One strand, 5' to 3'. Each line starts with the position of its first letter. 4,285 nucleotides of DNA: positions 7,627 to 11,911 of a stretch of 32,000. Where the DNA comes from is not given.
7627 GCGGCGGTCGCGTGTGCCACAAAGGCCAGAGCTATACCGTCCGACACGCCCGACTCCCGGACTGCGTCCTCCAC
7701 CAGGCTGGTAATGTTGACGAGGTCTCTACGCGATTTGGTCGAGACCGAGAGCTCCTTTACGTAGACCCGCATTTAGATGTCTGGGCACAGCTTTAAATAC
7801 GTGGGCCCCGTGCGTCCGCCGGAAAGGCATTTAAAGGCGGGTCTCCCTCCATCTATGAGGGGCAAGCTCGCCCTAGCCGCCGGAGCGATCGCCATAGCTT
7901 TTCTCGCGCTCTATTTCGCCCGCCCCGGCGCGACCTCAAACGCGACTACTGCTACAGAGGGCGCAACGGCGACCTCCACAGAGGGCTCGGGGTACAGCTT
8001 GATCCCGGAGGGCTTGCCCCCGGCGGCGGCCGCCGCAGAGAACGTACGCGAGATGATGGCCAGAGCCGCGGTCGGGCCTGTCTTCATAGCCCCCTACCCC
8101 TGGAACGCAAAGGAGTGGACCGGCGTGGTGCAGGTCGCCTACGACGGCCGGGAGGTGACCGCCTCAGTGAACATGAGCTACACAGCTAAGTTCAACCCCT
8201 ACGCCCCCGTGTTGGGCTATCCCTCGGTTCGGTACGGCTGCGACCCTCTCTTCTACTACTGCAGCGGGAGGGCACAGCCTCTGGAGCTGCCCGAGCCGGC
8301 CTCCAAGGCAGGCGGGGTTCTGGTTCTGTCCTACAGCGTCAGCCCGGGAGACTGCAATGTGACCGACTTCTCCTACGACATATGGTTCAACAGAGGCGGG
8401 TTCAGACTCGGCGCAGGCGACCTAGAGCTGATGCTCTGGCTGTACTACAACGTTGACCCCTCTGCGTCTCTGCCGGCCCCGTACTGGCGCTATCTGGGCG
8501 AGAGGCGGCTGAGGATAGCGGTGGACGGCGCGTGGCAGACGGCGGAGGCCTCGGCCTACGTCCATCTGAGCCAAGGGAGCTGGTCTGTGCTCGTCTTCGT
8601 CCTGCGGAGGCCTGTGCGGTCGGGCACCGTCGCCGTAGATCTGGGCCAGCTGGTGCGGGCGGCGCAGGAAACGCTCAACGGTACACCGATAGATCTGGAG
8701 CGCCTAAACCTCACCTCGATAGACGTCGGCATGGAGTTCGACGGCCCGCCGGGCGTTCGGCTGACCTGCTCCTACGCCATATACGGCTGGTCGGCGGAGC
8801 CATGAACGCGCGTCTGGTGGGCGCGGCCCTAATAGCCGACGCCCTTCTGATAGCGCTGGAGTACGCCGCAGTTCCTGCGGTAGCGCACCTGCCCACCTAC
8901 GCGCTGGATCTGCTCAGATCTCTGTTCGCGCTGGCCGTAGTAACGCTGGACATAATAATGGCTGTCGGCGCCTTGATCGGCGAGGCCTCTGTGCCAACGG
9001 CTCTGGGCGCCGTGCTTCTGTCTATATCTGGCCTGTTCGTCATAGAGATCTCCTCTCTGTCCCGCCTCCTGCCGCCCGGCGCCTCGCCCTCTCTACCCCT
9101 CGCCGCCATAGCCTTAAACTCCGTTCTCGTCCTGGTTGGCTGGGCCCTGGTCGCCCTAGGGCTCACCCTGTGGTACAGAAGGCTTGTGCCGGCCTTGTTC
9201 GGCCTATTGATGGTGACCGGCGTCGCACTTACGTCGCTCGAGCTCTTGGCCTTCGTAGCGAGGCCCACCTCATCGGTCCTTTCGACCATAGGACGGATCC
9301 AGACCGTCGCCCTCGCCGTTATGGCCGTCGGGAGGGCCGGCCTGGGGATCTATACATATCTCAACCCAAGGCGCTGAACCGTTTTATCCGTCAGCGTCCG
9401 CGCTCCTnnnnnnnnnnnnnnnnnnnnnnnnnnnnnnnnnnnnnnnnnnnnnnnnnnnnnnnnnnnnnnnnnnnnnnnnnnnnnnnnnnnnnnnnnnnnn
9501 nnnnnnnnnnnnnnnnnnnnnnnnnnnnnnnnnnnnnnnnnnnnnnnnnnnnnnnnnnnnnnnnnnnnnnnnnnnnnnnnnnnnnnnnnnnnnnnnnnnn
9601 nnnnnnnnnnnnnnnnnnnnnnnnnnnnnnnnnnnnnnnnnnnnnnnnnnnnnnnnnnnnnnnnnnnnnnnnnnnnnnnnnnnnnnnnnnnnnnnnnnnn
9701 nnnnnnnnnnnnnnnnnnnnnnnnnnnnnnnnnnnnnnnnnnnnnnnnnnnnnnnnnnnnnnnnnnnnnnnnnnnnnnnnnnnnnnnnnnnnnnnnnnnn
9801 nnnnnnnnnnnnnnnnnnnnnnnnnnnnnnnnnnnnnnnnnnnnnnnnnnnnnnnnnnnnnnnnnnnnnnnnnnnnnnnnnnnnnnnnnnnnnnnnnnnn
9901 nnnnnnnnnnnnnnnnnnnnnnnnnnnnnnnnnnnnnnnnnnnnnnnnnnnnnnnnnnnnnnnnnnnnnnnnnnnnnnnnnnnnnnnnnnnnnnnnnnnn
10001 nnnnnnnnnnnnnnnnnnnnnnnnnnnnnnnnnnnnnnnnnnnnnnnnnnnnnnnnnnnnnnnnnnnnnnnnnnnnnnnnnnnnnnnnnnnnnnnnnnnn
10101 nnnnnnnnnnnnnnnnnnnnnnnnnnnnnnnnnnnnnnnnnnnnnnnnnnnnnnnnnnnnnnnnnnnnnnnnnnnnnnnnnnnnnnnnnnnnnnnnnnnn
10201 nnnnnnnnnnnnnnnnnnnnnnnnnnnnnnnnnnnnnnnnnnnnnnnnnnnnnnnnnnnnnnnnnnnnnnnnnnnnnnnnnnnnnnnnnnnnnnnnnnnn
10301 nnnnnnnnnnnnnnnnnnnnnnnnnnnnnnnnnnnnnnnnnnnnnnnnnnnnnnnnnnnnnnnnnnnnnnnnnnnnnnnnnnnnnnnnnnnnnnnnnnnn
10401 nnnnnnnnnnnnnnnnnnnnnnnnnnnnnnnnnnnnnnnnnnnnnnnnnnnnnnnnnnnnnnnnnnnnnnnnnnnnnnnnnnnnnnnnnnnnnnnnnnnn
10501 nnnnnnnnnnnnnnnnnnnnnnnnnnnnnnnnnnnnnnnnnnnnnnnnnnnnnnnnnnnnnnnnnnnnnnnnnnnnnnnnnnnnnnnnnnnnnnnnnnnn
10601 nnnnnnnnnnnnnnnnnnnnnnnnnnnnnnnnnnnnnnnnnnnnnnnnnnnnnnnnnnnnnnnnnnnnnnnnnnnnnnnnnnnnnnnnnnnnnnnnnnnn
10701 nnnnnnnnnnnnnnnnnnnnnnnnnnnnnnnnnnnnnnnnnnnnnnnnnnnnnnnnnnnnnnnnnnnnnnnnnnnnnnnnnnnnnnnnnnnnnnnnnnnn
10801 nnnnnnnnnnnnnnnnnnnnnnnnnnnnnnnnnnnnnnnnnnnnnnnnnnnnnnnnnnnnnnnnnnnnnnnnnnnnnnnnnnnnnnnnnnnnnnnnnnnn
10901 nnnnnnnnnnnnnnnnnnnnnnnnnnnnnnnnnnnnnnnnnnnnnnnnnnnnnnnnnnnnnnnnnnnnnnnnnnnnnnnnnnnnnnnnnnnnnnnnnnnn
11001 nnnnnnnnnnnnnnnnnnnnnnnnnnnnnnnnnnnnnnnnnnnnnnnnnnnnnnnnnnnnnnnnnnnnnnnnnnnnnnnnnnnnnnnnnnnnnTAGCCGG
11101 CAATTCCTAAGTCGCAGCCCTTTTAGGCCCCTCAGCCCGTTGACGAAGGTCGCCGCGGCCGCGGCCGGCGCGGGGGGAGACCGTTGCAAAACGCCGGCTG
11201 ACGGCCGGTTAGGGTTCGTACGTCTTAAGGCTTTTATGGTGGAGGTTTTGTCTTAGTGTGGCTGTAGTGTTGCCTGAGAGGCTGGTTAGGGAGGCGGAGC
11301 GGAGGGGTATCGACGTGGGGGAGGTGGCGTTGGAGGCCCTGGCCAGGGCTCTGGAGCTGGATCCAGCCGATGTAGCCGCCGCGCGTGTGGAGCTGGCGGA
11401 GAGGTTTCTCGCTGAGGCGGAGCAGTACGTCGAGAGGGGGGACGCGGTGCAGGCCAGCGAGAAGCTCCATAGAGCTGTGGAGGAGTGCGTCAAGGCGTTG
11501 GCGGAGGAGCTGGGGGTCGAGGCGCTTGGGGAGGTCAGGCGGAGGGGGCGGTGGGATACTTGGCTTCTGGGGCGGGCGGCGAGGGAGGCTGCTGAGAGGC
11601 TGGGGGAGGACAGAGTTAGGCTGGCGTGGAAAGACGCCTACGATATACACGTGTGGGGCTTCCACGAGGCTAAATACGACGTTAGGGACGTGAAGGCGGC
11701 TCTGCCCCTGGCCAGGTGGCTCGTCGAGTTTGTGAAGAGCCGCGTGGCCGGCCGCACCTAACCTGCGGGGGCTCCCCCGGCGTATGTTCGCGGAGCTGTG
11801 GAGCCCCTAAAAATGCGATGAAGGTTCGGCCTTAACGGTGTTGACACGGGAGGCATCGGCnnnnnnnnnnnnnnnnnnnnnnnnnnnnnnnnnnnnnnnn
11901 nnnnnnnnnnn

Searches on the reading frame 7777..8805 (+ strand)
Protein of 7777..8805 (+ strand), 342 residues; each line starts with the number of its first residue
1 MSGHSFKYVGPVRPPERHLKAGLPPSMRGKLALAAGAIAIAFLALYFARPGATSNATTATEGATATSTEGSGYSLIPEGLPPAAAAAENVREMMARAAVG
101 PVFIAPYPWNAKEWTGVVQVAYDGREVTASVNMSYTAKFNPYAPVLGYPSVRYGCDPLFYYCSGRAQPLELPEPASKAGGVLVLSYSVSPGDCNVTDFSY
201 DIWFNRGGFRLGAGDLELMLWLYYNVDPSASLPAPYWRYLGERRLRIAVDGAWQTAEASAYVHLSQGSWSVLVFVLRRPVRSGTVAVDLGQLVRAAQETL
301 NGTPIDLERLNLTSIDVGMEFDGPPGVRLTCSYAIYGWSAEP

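Call 53: search_protein_families(library=pfam, proteins=[window:7777-8805:+], max_evalue=0.001)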
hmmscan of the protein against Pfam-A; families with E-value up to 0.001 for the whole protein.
window:7777-8805:+ (342 aa): 1 family
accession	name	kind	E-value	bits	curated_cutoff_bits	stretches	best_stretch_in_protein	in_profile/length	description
PF01670.23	Glyco_hydro_12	-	5.9e-11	43.3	27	1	109-338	10-202/207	Glycosyl hydrolase family 12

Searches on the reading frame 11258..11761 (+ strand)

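Call 53: search_protein_families(library=pfam, proteins=[window:11258-11761:+], max_evalue=0.001)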
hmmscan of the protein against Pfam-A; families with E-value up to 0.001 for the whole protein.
window:11258-11761:+ (167 aa): 1 family
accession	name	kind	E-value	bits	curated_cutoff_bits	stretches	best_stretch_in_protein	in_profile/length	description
PF05942.16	PaREP1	-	1.9e-35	121.7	24.4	1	42-156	1-115/115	Archaeal PaREP1/PaREP8 family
